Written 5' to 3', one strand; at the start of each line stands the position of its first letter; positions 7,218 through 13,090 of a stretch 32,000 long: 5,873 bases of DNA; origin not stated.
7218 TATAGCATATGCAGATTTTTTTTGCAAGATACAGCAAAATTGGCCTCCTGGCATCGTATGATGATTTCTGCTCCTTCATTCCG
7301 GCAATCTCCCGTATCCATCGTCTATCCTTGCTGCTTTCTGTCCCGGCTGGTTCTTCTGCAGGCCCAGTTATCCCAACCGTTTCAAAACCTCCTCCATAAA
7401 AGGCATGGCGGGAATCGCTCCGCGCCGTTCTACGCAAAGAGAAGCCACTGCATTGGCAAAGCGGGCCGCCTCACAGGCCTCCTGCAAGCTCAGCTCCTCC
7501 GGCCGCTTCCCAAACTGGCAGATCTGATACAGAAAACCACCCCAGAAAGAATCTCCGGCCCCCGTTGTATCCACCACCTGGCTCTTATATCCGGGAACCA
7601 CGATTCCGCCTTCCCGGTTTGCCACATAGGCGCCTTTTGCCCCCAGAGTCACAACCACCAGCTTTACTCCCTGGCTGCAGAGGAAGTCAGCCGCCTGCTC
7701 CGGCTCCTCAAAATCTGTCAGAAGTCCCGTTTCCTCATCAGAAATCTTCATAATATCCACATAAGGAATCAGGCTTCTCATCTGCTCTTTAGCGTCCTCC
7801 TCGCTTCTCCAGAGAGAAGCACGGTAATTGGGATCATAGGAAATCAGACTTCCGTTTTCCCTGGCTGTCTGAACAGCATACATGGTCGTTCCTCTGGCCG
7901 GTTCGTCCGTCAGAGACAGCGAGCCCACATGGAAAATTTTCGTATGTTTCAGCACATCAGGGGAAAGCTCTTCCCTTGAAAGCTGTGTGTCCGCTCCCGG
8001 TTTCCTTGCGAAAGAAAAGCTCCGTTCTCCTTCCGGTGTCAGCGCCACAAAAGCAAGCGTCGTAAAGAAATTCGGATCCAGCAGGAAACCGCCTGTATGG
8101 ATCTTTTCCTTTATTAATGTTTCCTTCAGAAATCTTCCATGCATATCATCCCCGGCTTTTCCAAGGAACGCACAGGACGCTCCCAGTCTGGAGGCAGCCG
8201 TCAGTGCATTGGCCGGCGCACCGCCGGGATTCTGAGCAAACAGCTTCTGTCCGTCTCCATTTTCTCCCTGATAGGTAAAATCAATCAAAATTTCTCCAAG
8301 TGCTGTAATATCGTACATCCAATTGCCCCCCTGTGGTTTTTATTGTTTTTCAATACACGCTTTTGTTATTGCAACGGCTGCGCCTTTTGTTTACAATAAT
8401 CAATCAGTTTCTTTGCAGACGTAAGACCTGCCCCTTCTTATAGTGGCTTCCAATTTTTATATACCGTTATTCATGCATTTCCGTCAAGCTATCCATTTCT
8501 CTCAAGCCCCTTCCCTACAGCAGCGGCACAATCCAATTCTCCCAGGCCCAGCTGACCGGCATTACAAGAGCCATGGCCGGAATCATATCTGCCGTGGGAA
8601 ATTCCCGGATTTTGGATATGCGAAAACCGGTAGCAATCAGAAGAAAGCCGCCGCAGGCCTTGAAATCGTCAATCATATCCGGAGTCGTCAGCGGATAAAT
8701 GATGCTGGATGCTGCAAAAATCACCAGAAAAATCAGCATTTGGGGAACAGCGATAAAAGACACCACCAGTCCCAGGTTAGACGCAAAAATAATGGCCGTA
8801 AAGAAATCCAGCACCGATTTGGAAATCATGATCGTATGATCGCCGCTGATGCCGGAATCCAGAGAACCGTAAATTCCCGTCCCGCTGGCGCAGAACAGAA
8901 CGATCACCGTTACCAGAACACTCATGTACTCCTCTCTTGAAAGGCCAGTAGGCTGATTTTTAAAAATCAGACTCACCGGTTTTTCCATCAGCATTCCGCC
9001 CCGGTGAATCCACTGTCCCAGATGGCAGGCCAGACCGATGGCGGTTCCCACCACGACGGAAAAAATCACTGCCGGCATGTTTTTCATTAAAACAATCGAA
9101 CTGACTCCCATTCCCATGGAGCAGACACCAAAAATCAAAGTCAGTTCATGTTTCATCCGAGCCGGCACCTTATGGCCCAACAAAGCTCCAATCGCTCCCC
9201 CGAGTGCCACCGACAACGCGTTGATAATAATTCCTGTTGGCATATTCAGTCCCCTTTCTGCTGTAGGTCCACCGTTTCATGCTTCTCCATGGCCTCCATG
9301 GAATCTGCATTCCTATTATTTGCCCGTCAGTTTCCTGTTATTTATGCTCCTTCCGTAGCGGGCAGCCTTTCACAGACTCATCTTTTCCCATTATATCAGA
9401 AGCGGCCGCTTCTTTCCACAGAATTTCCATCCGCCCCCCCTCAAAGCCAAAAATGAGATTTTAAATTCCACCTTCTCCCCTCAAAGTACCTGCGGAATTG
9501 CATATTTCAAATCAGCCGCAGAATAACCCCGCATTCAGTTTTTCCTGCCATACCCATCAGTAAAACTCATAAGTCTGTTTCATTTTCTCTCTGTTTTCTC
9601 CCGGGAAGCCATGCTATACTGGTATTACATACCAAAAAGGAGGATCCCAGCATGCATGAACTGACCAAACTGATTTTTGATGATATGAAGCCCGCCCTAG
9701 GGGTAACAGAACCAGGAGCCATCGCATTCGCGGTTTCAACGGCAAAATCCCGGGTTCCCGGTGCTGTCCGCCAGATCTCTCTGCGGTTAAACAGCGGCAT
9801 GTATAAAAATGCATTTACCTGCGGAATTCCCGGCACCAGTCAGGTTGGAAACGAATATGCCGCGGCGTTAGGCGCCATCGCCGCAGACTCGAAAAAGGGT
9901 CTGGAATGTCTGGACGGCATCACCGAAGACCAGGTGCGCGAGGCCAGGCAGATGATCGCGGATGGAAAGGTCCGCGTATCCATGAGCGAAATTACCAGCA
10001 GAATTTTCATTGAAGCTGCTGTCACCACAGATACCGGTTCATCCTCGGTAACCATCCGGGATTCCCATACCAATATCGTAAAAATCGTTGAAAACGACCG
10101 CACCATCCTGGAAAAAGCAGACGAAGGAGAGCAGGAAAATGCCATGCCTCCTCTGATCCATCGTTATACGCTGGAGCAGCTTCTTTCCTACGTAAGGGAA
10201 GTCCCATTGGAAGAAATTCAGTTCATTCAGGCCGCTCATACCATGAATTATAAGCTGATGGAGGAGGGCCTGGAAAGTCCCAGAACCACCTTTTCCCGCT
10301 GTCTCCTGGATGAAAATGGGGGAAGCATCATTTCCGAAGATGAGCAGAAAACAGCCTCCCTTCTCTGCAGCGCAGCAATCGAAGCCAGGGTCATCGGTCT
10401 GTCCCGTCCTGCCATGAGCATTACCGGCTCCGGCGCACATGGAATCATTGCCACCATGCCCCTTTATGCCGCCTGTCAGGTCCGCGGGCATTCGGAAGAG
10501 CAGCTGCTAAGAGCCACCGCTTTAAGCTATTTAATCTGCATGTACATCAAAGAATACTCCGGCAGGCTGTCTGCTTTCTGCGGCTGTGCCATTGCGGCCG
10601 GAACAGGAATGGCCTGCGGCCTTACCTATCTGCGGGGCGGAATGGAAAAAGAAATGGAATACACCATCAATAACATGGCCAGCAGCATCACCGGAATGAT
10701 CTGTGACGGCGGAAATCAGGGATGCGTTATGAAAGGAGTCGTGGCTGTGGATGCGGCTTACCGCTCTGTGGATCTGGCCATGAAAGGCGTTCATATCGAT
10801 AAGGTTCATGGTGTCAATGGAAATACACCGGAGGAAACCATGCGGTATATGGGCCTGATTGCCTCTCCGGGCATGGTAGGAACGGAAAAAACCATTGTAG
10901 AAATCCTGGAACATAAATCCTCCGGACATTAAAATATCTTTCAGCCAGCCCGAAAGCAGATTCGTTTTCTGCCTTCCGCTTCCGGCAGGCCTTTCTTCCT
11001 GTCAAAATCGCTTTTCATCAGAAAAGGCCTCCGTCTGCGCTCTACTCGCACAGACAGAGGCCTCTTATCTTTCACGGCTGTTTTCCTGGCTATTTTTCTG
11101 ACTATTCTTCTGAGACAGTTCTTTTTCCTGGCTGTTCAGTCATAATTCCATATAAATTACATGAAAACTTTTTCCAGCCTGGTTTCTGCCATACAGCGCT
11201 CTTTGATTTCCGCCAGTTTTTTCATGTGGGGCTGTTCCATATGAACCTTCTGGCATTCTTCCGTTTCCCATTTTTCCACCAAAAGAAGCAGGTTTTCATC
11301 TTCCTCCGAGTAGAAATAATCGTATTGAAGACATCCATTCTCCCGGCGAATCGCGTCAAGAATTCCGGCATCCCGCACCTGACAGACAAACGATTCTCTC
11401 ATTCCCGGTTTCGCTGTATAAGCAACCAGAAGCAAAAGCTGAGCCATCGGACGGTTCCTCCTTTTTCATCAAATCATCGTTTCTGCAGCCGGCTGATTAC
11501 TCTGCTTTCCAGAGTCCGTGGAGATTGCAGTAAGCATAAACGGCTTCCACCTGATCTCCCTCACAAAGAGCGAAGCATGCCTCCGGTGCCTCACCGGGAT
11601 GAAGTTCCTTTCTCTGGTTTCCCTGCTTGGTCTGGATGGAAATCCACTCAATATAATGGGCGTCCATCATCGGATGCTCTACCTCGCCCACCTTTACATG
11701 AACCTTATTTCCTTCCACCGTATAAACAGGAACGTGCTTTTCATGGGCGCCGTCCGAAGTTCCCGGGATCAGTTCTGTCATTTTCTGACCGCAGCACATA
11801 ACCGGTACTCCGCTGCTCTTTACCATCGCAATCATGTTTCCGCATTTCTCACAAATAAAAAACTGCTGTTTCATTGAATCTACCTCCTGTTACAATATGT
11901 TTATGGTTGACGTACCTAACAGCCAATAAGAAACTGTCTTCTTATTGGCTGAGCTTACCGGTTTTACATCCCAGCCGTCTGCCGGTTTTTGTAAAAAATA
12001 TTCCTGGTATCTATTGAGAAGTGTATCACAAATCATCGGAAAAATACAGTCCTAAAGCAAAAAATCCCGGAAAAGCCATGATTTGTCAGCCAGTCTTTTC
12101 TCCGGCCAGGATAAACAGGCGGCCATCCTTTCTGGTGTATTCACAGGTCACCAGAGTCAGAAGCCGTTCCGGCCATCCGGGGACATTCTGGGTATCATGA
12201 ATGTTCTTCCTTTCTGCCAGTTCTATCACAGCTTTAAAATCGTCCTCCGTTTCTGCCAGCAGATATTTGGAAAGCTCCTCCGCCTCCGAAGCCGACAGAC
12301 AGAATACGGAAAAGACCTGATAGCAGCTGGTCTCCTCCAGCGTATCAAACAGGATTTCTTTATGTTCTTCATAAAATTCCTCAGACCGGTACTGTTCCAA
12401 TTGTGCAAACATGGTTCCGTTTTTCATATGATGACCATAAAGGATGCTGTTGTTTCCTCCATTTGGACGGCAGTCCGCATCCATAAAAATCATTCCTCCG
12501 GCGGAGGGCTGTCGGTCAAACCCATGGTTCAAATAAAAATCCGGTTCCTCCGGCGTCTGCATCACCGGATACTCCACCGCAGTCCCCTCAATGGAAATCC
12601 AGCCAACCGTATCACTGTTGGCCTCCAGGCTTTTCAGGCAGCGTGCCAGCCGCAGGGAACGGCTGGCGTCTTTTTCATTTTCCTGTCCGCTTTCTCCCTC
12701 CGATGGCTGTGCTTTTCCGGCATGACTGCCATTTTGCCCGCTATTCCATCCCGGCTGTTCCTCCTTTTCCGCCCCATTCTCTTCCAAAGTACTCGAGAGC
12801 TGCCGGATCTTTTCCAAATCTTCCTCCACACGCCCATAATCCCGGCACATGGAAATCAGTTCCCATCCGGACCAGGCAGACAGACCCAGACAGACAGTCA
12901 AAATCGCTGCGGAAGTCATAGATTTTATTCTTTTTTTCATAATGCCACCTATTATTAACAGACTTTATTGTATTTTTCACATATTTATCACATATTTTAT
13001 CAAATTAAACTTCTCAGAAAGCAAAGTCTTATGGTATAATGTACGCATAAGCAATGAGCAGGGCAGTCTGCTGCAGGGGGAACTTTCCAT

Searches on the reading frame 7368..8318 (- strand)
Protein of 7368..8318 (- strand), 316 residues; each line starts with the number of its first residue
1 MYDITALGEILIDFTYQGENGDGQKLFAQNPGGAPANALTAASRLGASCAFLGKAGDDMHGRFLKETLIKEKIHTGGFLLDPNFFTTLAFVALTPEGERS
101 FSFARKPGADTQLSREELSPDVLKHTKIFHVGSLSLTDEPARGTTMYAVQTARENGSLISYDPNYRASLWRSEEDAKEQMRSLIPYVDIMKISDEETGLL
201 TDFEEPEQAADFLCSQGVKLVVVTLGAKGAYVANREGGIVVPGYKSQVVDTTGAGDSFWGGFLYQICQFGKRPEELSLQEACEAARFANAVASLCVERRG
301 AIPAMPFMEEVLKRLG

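Call 8: find_encoding_contigs(protein=window:7368-8318:-, flank=3000, max_places=10)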
Protein window:7368-8318:- (316 aa): 22 contigs read that carry it; 3 places shown.
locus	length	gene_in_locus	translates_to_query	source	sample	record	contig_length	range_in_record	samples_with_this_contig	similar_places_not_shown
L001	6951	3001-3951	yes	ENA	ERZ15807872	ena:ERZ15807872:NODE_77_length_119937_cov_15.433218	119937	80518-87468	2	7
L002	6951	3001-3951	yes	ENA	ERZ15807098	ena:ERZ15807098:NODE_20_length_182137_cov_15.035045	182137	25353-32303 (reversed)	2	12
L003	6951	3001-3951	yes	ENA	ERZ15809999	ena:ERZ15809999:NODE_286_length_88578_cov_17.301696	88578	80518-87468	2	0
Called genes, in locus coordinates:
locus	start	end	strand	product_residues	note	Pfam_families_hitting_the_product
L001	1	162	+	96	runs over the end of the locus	PF03992:ABM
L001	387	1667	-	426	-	PF03313:SDH_alpha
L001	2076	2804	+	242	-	PF04474:DUF554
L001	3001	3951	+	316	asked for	PF00294:PfkB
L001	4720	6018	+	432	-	PF07613:DUF1576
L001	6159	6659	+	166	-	PF04892:VanZ-LLP1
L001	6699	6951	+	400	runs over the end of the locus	PF01546:Peptidase_M20, PF07687:M20_dimer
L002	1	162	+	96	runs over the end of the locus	PF03992:ABM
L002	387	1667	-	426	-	PF03313:SDH_alpha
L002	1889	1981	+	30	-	-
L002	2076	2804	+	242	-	PF04474:DUF554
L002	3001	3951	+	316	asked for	PF00294:PfkB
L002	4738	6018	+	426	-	PF07613:DUF1576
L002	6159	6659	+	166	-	PF04892:VanZ-LLP1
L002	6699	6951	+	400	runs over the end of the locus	PF01546:Peptidase_M20, PF07687:M20_dimer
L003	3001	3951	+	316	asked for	PF00294:PfkB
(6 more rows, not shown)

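Call 53: list_cluster_members(proteins=[window:7368-8318:-, window:5301-6599:-])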
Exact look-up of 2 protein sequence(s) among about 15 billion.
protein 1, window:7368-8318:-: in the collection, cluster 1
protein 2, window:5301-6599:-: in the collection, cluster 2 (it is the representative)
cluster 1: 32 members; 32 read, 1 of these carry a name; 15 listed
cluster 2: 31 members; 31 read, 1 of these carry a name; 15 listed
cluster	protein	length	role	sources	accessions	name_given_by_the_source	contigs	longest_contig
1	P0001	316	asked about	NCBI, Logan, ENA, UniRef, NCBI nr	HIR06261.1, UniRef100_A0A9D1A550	MAG TPA: carbohydrate kinase [Candidatus Copromonas faecavium] | Carbohydrate kinase n=1 Tax=Candidatus Copromonas faecavium (nom. illeg.) TaxID=2840740 ... | carbohydrate kinase [Candidatus Copromonas faecavium]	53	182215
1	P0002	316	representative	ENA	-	-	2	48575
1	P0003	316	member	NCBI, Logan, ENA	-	-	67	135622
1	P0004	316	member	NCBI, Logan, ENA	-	-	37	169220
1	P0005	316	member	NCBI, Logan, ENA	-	-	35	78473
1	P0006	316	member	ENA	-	-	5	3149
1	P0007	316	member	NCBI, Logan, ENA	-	-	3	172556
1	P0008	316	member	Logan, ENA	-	-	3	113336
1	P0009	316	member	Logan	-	-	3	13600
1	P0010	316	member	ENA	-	-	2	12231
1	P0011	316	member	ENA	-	-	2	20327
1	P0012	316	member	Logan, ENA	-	-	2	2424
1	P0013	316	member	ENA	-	-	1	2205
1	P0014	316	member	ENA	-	-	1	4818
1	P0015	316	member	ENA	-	-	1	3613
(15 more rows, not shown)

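Call 66: find_encoding_contigs(protein=P0003, flank=2500, max_places=4)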
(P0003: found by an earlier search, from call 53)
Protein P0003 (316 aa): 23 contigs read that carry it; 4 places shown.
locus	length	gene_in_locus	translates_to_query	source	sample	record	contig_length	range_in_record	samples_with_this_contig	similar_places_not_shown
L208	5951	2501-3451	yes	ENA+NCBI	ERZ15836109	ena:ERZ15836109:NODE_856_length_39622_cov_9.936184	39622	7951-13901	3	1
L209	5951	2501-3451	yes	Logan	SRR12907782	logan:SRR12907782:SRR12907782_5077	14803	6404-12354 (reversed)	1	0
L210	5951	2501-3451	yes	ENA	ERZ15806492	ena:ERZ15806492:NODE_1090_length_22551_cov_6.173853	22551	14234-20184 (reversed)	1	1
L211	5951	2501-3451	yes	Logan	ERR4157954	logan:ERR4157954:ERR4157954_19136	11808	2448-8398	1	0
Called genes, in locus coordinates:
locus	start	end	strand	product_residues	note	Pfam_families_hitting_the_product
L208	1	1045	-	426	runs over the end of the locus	PF03313:SDH_alpha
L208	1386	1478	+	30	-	-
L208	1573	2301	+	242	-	PF04474:DUF554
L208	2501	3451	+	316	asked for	PF00294:PfkB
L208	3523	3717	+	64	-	-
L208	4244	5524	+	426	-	PF07613:DUF1576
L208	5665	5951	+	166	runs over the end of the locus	PF04892:VanZ-LLP1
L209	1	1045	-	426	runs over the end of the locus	PF03313:SDH_alpha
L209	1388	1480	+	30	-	-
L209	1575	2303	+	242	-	PF04474:DUF554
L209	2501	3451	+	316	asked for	PF00294:PfkB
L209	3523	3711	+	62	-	-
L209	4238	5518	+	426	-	PF07613:DUF1576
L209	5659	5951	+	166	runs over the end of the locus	PF04892:VanZ-LLP1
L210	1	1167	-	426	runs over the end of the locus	PF03313:SDH_alpha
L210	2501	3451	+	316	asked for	PF00294:PfkB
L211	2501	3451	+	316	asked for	PF00294:PfkB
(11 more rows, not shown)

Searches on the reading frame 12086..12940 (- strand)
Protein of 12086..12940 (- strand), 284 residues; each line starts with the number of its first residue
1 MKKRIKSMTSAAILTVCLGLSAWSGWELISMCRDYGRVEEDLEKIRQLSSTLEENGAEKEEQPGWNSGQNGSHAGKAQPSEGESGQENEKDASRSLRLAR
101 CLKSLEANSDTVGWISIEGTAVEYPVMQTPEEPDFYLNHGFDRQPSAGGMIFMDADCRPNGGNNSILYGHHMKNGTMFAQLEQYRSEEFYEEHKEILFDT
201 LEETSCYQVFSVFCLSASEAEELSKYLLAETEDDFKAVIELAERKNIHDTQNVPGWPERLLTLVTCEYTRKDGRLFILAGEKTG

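Call 80: search_protein_families(library=pfam, proteins=[window:12086-12940:-], max_evalue=0.00001)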
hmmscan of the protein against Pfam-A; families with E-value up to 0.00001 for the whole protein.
window:12086-12940:- (284 aa): 1 family
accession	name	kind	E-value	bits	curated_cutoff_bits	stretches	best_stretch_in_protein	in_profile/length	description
PF04203.18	Sortase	-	1.4e-15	57.6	26.6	1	115-279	1-122/125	Sortase domain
